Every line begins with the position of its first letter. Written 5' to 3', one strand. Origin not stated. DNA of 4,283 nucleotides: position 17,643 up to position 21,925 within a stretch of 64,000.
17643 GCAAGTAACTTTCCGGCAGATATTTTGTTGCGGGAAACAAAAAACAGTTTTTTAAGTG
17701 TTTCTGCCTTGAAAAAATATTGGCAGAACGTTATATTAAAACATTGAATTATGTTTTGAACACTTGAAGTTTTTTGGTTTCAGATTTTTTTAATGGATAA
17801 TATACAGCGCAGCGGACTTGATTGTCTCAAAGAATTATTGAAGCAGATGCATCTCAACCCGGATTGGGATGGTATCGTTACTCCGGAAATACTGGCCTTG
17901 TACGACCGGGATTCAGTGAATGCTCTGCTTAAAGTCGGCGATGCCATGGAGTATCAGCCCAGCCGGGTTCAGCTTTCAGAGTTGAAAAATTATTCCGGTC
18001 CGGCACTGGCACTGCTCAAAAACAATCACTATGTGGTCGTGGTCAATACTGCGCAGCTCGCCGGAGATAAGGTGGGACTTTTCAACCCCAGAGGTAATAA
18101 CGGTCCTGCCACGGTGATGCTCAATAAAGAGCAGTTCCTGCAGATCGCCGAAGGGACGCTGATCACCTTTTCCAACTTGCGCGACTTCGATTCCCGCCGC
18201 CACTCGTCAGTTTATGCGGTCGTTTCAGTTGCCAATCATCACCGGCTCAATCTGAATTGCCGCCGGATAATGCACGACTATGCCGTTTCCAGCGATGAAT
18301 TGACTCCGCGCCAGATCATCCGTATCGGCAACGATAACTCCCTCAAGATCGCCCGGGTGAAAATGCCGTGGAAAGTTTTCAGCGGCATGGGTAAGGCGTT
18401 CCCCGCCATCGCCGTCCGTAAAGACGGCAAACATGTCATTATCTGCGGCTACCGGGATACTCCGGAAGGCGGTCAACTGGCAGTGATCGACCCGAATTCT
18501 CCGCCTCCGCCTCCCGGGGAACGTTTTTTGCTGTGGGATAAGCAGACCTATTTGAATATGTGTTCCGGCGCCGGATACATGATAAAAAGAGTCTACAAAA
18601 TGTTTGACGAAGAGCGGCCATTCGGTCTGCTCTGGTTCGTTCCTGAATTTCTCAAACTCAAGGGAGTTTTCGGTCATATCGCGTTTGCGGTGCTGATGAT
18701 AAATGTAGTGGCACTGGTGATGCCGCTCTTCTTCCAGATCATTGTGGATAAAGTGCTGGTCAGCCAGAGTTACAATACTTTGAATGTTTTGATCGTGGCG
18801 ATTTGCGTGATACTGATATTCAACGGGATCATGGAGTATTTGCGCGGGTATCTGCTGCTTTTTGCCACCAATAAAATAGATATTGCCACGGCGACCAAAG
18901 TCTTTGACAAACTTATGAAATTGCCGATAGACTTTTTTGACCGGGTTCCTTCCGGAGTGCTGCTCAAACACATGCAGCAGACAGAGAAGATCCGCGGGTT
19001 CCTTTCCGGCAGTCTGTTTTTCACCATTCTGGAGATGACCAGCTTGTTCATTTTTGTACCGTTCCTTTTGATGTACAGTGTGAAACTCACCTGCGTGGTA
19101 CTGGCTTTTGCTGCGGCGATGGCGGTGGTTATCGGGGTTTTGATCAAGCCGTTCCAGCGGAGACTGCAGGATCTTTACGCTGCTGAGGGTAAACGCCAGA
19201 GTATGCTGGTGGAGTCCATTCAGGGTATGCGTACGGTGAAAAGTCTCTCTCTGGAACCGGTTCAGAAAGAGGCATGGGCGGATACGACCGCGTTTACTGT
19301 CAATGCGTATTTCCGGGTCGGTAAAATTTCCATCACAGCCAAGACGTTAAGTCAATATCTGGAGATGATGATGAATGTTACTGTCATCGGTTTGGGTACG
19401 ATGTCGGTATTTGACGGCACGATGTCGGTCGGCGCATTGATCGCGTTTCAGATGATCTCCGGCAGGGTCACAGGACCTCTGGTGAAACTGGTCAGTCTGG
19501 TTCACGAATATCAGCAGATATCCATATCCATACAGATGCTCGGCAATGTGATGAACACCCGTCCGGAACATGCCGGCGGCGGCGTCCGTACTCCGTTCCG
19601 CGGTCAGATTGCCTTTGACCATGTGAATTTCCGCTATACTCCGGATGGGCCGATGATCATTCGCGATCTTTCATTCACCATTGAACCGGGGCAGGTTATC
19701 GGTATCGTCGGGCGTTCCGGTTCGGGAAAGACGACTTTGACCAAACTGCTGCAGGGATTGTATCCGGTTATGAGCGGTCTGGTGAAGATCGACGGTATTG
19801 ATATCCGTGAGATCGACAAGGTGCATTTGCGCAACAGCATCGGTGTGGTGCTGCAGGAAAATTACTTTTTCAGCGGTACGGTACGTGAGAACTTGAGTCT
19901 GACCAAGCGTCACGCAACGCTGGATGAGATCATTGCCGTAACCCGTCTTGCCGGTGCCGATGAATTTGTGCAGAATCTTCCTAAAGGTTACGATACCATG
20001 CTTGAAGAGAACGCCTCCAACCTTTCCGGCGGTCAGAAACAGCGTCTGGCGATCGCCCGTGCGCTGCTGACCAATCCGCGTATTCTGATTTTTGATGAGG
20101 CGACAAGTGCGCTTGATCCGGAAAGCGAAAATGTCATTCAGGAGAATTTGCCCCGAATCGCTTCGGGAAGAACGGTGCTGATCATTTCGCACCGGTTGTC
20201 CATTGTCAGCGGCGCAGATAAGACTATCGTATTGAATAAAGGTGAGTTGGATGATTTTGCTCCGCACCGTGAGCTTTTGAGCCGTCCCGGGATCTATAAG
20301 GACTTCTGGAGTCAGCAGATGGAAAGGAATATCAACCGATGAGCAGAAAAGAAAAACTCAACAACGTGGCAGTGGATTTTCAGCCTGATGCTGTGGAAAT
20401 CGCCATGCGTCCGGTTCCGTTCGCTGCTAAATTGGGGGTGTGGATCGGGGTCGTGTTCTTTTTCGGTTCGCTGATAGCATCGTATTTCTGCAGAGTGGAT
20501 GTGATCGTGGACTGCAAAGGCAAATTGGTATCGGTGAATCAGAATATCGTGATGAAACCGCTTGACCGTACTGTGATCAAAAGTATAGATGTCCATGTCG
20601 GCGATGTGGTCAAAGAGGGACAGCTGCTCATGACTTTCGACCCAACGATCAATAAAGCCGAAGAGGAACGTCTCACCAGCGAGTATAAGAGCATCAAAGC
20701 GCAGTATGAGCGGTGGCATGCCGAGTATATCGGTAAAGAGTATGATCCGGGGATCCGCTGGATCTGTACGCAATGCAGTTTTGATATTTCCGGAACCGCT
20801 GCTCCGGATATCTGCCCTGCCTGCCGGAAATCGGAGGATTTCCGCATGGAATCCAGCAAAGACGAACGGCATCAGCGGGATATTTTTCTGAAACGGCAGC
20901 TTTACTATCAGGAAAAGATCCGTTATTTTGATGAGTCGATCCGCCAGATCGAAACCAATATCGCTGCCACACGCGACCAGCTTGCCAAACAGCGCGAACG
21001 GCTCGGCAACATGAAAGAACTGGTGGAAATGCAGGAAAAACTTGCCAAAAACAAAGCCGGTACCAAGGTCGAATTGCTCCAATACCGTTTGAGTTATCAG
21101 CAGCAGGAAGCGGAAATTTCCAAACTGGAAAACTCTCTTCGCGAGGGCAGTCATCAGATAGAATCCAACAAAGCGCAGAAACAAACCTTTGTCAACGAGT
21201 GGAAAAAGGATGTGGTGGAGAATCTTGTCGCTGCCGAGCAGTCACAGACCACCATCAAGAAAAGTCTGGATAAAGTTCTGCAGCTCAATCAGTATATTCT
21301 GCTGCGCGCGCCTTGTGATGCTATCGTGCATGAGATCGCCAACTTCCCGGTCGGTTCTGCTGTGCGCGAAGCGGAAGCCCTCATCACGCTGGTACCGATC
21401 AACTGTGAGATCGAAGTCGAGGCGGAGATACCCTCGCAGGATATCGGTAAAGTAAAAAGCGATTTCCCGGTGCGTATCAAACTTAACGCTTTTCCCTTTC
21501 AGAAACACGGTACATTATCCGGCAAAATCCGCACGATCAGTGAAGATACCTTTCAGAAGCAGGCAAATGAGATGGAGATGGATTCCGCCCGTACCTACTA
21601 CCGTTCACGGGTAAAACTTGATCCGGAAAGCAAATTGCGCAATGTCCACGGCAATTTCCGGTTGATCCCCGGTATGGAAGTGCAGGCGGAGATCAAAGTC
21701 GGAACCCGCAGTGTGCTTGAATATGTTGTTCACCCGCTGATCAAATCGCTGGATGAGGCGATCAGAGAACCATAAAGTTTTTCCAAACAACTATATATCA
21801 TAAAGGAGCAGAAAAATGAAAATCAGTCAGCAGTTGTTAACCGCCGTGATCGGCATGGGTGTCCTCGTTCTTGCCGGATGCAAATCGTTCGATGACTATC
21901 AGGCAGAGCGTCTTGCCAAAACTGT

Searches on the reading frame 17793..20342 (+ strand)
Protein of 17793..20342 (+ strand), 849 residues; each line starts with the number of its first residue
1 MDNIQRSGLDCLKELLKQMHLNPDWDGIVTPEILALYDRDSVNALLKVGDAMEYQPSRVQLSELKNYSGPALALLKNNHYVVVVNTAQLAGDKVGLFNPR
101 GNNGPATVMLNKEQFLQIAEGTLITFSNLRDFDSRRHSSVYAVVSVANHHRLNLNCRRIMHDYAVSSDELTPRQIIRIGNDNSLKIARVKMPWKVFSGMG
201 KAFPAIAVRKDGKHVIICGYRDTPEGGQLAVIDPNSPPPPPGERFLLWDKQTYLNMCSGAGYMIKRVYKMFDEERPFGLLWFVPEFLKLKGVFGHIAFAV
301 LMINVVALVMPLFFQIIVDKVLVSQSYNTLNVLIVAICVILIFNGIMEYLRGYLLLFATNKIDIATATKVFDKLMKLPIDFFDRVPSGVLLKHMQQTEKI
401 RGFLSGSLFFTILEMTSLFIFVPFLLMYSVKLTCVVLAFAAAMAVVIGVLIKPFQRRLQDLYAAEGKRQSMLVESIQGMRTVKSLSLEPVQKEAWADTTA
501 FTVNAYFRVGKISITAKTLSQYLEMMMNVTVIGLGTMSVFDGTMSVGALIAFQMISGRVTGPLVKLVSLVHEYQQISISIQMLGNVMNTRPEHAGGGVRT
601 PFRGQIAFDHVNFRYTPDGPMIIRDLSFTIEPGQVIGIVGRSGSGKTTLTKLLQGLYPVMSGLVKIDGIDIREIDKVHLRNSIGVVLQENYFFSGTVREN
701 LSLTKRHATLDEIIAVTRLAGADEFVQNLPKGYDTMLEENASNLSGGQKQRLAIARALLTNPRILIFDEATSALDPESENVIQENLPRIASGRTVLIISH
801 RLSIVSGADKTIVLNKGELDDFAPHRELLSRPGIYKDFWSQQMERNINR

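Call 3: search_protein_families(library=pfam, proteins=[window:17793-20342:+], max_evalue=0.01)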
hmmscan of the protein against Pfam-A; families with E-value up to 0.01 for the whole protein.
window:17793-20342:+ (849 aa): 7 families
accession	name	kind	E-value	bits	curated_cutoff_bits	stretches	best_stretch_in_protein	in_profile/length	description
PF00664.28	ABC_membrane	-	3.1e-40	139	28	1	297-563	5-274/274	ABC transporter transmembrane region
PF00005.33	ABC_tran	-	1e-34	120.5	25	1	624-772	2-137/137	ABC transporter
PF03412.21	Peptidase_C39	-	4.9e-10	39.8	22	2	138-234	13-105/133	Peptidase C39 family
PF02463.25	SMC_N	-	1.4e-05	25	40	1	173-814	135-211/220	RecF/RecN/SMC N terminal domain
PF09818.15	ABC_ATPase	-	0.00012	21.6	23.2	1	723-774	138-188/283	P-loop domain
PF13304.12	AAA_21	-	0.00013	22.6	27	0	636-656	2-22/304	AAA domain, putative AbiEii toxin, Type IV TA system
PF13401.12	AAA_22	-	0.0024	18.6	27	1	634-776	6-98/130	AAA domain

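Call 4: search_protein_families(library=ncbifam, proteins=[window:17793-20342:+], max_evalue=0.01)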
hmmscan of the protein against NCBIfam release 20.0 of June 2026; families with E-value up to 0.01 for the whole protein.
window:17793-20342:+ (849 aa): 192 families (the best 25 are shown)
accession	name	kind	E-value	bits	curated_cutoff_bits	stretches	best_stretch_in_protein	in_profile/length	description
TIGR01846.1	type_I_sec_HlyB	subfamily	2.2e-179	598.1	725.55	1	140-843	2-693/694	type I secretion system permease/ATPase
TIGR03375.1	type_I_sec_LssB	subfamily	6.8e-147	490.7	693.1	1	142-819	6-679/696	type I secretion system permease/ATPase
TIGR03796.1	NHLM_micro_ABC1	equivalog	3.2e-123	412.4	853.3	1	290-837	153-707/710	NHLP family bacteriocin export ABC transporter peptidase/permease/ATPase subunit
TIGR03797.1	NHLM_micro_ABC2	equivalog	3.6e-108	362.9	709.4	1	292-843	137-686/686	NHLP bacteriocin export ABC transporter permease/ATPase subunit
TIGR02203.1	MsbA_lipidA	equivalog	4.4e-104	349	602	1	299-842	19-569/572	lipid A export permease/ATP-binding protein MsbA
TIGR00958.1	3a01208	subfamily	7.6e-102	341.8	874.6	1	290-837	159-709/711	antigen peptide transporter 2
TIGR02204.1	MsbA_rel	hypoth_equivalog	3.5e-101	339.6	780.4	1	289-840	16-573/576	ABC transporter, permease/ATP-binding protein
TIGR01193.1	bacteriocin_ABC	subfamily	4.3e-100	336.3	523.85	1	273-838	138-705/708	peptide cleavage/export ABC transporter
TIGR01842.1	type_I_sec_PrtD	subfamily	2.2e-96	323.6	510.15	1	289-830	4-542/544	type I secretion system permease/ATPase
NF045513.1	HepA_fam_ABC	equivalog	2.3e-95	320.3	725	1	328-842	92-609/610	heterocyst formation ABC transporter subunit HepA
NF052233.1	CphA_assoc_ABC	equivalog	1.6e-91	307.8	880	1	302-845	194-746/766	cyanophycin metabolism-associated ABC transporter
NF008381.0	PRK11176.1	equivalog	9.9e-89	298.3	867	1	296-843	29-580/582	lipid A ABC transporter ATP-binding protein/permease MsbA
NF010178.0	PRK13657.1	equivalog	5.4e-86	289.3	733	1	294-839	22-567/588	glucan ABC transporter ATP-binding protein/ permease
NF008055.0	PRK10789.1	equivalog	3.4e-76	256.9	845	1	293-846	19-576/590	SmdA family multidrug ABC transporter permease/ATP-binding protein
TIGR01192.1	chvA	subfamily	8e-71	239.4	585.4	1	292-836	20-564/585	glucan export ABC transporter ATP-binding protein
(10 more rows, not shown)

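Call 42: search_solved_structures(query=window:17793-20339:+, max_evalue=1e-20, show_alignments=1)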
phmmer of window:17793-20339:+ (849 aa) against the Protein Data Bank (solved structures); distinct sequences matched with E-value up to 1e-20: 325 (the best 60 are shown).
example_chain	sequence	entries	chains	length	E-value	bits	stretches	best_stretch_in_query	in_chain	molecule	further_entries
7sgr_J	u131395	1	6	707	1.8e-139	469.4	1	139-836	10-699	Alpha-hemolysin translocation ATP-binding protein HlyB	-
8dck_A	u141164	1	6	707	4.7e-139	468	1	139-836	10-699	Alpha-hemolysin translocation ATP-binding protein HlyB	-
4f4c_A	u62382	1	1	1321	5.4e-125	421.5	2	371-842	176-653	Multidrug resistance protein pgp-1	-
9nfi_A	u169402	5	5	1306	8.5e-122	410.9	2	346-844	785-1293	Permeability Glycoprotein (P-gp)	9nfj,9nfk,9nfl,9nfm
9ody_A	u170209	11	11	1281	4.2e-121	408.7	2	368-845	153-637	ATP-binding cassette, sub-family B (MDR/TAP), member 4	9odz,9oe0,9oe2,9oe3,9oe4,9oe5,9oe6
9oe1_A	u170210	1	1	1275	1.3e-120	407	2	368-845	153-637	ATP-binding cassette, sub-family B (MDR/TAP), member 4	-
6ujp_A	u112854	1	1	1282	1e-117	397.4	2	334-841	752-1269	ATP-dependent translocase ABCB1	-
6qee_A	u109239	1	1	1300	1.6e-117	396.8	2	319-841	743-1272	ABCB1HM-EQ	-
7zka_A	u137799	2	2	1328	1.9e-117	396.5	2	334-842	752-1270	ATP-dependent translocase ABCB1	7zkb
6ujs_A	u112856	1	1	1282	2e-117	396.5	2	335-841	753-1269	ATP-dependent translocase ABCB1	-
6ujw_A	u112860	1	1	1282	2.1e-117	396.4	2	334-841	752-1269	ATP-dependent translocase ABCB1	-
4q9h_A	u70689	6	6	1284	2.1e-117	396.4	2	334-842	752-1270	Multidrug resistance protein 1A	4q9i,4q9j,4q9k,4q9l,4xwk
4ksb_A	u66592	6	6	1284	2.1e-117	396.4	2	334-842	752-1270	Multidrug resistance protein 1A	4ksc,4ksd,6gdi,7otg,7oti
6fn1_A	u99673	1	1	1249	2.1e-117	396.4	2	318-841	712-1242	Human-mouse chimeric ABCB1 (ABCBHM)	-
4m2s_A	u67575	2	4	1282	2.2e-117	396.4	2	334-841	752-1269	Multidrug resistance protein 1A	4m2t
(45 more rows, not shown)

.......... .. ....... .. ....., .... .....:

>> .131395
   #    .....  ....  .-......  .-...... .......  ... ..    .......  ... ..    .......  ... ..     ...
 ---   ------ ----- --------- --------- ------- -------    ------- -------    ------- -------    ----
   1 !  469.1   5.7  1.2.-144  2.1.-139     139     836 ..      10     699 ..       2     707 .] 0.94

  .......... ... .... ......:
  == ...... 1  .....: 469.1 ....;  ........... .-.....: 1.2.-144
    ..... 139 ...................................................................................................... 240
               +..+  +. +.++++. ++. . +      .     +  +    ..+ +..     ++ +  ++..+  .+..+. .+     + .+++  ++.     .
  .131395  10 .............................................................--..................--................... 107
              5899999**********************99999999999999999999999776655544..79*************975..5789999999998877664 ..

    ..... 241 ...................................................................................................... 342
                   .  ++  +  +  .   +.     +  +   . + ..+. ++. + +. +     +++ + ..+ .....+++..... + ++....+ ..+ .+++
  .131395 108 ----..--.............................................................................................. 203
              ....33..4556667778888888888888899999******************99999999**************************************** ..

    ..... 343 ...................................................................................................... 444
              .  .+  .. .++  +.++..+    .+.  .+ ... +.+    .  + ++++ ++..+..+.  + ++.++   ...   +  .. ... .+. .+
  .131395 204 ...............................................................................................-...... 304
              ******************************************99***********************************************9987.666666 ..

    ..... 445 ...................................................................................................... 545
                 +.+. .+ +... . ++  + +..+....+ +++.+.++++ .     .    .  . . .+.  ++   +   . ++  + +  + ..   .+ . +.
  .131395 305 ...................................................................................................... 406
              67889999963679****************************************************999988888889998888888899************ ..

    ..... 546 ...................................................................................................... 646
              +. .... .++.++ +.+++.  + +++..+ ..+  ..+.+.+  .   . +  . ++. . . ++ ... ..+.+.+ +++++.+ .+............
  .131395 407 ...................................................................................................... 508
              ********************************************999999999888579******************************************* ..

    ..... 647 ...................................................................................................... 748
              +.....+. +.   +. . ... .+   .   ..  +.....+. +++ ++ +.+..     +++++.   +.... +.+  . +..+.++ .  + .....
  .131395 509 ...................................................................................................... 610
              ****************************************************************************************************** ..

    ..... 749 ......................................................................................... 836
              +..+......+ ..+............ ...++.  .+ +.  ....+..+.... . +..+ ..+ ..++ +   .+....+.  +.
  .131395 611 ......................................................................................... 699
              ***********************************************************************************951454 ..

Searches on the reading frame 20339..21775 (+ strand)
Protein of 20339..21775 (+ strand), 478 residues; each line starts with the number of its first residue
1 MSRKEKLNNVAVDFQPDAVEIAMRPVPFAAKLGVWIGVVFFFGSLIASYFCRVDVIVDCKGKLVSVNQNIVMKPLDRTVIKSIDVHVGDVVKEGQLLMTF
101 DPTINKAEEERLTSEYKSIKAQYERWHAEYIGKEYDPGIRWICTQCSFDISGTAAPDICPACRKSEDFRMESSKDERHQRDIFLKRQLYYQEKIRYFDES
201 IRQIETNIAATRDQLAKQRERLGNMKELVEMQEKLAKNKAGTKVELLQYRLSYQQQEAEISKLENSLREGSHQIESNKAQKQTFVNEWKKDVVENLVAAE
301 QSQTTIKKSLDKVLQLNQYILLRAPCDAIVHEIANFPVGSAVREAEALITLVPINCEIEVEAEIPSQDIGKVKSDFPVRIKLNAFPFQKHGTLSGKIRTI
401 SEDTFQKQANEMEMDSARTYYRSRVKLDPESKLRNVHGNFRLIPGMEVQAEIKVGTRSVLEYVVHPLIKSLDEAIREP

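Call 3: search_protein_families(library=pfam, proteins=[window:20339-21775:+], max_evalue=0.01)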
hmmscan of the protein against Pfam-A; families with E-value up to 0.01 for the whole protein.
window:20339-21775:+ (478 aa): 4 families
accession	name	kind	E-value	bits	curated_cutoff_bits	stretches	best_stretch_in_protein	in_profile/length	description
PF13437.12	HlyD_3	-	6.2e-14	53.1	22.2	1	322-430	2-96/106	HlyD family secretion protein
PF16576.10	HlyD_D23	-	6.1e-07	29.4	30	1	278-401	77-185/214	Barrel-sandwich domain of CusB or HlyD membrane-fusion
PF21349.2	RUBY_RBDX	-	2.9e-05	23.8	26.5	1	141-166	1-26/30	Rubrerythrin, rubredoxin-like domain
PF13533.13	Biotin_lipoyl_2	-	0.0012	19.1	29.8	1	79-101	10-32/32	Biotin-lipoyl like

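Call 4: search_protein_families(library=ncbifam, proteins=[window:20339-21775:+], max_evalue=0.01)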
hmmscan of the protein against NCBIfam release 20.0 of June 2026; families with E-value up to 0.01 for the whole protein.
window:20339-21775:+ (478 aa): 11 families
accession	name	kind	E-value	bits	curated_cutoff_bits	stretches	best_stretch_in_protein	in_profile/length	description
TIGR01843.1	type_I_hlyD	subfamily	9.9e-88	294.9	208.65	1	30-477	4-421/422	HlyD family type I secretion periplasmic adaptor subunit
TIGR01000.1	bacteriocin_acc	subfamily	1.2e-13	50.8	258.85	2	245-407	248-406/457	bacteriocin secretion accessory protein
TIGR01730.1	RND_mfp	subfamily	2e-12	46.8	94.9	2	73-125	30-82/322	efflux RND transporter periplasmic adaptor subunit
TIGR00998.1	8a0101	subfamily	1.6e-10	40.4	390.8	1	192-403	94-284/334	EmrA/EmrK family multidrug efflux transporter periplasmic adaptor subunit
TIGR03794.1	NHLM_micro_HlyD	equivalog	4.4e-08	32.5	156.2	1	178-413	125-349/421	NHLP bacteriocin system secretion protein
TIGR02971.1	heterocyst_DevB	subfamily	7.9e-08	32.1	129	1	202-409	93-287/327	ABC exporter membrane fusion protein, DevB family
TIGR00999.1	8a0102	subfamily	6.7e-06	25.4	319.3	0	88-130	1-43/271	CzcB/NccB family metal efflux transporter periplasmic adaptor subunit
NF045767.1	RuberyRbr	equivalog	2.1e-05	24.6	200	1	138-168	156-186/194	rubrerythrin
NF045904.1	RND-peri-MexE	equivalog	0.0013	17.7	714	0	68-129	62-123/390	multidrug efflux RND transporter periplasmic adaptor subunit MexE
NF004547.1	PRK05889.1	equivalog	0.0015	18.7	75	0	78-98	48-68/71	biotin/lipoyl-binding carrier protein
NF045720.1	rubredox_RCKP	subfamily_domain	0.005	16.4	45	1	141-169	4-32/34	RCKP-type rubredoxin-like domain-containing protein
